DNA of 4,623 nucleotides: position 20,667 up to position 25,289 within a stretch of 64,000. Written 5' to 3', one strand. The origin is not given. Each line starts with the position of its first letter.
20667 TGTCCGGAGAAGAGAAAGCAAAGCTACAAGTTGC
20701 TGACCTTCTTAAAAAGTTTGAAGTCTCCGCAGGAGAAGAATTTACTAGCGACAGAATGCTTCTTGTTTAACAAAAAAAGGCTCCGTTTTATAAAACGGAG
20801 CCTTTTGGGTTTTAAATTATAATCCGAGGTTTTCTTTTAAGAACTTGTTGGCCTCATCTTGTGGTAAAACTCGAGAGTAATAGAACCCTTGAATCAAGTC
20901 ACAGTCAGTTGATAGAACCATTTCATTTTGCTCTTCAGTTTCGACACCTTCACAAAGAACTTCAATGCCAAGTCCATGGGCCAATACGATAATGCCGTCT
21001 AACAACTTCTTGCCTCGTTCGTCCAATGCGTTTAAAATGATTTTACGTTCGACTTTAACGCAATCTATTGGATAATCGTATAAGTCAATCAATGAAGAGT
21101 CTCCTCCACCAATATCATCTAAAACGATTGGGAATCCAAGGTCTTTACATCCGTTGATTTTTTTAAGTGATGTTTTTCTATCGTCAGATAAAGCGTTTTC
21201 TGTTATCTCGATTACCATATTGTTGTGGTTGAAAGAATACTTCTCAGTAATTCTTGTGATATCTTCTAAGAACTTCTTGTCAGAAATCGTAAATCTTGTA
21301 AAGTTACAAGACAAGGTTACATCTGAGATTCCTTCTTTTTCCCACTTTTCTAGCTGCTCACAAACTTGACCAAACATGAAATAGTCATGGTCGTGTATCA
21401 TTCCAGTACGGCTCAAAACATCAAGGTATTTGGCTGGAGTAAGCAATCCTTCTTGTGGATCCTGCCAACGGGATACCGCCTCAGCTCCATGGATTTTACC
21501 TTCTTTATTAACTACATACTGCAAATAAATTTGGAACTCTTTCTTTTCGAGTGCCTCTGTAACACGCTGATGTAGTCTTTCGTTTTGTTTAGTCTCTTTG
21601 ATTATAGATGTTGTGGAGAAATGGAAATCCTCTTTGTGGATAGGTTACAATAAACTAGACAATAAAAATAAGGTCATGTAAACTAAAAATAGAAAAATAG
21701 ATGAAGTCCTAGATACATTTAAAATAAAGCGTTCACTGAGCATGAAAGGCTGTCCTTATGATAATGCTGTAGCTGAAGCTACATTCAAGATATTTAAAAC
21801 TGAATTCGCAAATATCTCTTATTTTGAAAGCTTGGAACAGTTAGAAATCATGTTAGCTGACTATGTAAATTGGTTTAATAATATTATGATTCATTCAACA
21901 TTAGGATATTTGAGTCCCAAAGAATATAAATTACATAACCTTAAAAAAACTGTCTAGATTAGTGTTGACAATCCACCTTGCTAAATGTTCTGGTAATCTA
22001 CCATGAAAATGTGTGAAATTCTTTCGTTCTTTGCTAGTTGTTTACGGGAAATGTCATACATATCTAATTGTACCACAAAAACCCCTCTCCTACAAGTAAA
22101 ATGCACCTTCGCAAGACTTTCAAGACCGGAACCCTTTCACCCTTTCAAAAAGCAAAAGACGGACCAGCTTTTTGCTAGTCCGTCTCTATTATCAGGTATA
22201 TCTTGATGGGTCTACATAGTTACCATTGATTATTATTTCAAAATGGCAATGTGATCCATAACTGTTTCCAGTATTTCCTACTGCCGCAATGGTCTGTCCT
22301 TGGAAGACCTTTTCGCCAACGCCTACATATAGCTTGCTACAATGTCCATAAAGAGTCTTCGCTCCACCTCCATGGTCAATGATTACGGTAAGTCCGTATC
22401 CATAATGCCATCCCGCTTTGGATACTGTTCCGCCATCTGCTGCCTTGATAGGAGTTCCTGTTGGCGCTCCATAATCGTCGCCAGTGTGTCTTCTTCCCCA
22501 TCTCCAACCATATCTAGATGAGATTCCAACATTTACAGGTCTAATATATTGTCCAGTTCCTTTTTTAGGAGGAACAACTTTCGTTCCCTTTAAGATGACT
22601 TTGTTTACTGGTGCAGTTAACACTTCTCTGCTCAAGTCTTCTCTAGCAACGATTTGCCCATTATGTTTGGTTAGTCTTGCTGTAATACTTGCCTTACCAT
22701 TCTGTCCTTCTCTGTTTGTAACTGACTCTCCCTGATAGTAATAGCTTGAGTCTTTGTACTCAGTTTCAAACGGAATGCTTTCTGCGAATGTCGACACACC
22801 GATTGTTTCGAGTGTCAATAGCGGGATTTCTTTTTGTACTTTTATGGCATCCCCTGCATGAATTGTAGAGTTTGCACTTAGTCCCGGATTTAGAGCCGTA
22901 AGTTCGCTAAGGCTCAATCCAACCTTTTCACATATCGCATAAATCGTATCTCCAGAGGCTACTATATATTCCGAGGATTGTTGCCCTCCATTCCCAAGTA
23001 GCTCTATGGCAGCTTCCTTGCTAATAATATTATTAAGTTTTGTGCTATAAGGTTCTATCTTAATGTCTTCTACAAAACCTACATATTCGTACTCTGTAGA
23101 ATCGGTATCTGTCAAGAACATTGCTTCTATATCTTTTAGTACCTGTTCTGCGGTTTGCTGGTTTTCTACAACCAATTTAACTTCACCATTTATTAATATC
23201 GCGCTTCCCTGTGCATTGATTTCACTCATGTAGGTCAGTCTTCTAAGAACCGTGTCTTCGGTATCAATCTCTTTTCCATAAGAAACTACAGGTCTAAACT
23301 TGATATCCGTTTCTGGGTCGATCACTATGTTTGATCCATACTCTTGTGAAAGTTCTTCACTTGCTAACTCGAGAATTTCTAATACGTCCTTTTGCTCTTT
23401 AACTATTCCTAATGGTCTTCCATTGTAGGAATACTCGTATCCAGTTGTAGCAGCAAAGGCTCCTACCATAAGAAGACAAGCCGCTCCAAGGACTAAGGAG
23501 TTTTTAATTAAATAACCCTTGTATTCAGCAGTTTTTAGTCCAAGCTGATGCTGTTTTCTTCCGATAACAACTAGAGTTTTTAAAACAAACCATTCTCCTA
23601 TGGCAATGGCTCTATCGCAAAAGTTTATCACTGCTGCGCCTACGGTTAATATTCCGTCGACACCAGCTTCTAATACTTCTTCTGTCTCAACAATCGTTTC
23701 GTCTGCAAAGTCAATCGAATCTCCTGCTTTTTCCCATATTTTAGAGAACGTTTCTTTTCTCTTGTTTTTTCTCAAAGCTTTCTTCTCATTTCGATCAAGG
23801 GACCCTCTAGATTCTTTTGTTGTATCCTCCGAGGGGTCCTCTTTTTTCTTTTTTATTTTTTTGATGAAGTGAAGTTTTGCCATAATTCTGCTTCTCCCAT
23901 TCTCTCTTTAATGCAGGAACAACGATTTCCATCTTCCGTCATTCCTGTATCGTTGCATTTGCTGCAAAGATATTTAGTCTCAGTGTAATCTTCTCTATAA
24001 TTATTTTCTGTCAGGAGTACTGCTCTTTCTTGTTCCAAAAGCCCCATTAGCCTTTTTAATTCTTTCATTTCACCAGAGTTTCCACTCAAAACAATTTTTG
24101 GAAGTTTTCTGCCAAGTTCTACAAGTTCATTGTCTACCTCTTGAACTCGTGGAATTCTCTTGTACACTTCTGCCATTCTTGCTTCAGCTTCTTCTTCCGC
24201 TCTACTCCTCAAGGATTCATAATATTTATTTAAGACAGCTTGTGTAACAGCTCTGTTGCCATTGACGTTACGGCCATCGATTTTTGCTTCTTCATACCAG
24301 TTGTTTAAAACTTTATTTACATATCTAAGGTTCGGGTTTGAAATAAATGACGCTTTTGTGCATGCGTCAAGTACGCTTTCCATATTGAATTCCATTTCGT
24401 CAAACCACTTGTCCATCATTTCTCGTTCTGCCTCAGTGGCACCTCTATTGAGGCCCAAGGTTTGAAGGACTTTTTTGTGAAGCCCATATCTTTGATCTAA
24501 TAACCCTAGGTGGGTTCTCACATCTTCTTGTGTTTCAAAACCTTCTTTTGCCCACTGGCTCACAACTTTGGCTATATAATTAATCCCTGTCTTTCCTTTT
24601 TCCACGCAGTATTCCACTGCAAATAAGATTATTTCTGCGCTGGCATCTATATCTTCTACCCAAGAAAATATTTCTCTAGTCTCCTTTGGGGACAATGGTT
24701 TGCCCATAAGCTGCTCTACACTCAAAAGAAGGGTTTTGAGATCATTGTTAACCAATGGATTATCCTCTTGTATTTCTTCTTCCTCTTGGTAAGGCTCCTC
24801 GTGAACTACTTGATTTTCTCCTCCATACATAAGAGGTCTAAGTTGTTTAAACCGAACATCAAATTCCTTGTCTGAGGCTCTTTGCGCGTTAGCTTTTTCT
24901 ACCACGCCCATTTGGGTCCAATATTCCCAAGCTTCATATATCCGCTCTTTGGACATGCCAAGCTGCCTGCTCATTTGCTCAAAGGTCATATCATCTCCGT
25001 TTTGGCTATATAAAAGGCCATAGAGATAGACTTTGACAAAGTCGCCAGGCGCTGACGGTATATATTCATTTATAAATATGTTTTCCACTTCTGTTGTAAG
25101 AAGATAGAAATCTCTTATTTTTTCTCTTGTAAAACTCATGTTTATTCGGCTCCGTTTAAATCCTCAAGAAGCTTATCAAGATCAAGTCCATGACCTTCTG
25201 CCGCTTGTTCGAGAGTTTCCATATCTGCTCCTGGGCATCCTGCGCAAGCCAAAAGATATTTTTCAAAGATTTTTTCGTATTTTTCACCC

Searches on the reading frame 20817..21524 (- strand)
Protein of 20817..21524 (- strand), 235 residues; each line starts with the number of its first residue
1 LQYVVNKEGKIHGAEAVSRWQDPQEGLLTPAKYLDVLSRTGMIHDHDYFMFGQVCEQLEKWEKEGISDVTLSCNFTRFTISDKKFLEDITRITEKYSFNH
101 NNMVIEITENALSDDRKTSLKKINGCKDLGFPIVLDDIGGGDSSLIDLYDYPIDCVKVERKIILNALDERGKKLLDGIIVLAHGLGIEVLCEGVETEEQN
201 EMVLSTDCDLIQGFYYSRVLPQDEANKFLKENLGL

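Call 44: search_protein_families(library=pfam, proteins=[window:20817-21524:-], max_evalue=0.00001)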
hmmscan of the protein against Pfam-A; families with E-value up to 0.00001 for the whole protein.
window:20817-21524:- (235 aa): 1 family
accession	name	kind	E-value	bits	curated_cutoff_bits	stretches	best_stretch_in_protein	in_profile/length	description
PF00563.25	EAL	-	1.9e-52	178.4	31.3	1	5-218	21-235/236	EAL domain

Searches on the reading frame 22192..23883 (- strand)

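Call 44: search_protein_families(library=pfam, proteins=[window:22192-23883:-], max_evalue=0.00001)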
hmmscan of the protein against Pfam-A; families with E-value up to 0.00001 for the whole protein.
window:22192-23883:- (563 aa): 3 families
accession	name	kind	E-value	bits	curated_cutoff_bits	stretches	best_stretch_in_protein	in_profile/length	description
PF01551.29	Peptidase_M23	-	1e-30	106.2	28.7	1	465-559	2-96/96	Peptidase family M23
PF07501.17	G5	-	3.2e-20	72.6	23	1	365-435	5-75/75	G5 domain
PF01476.26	LysM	-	2e-10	40.9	20.9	1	306-349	1-42/43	LysM domain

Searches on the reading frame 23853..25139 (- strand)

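Call 44: search_protein_families(library=pfam, proteins=[window:23853-25139:-], max_evalue=0.00001)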
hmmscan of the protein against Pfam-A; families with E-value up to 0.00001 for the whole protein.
window:23853-25139:- (428 aa): 1 family
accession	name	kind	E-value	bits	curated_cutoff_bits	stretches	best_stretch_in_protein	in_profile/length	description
PF07261.16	DnaB_2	-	7.3e-32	109.3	22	2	141-210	4-73/74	Replication initiation and membrane attachment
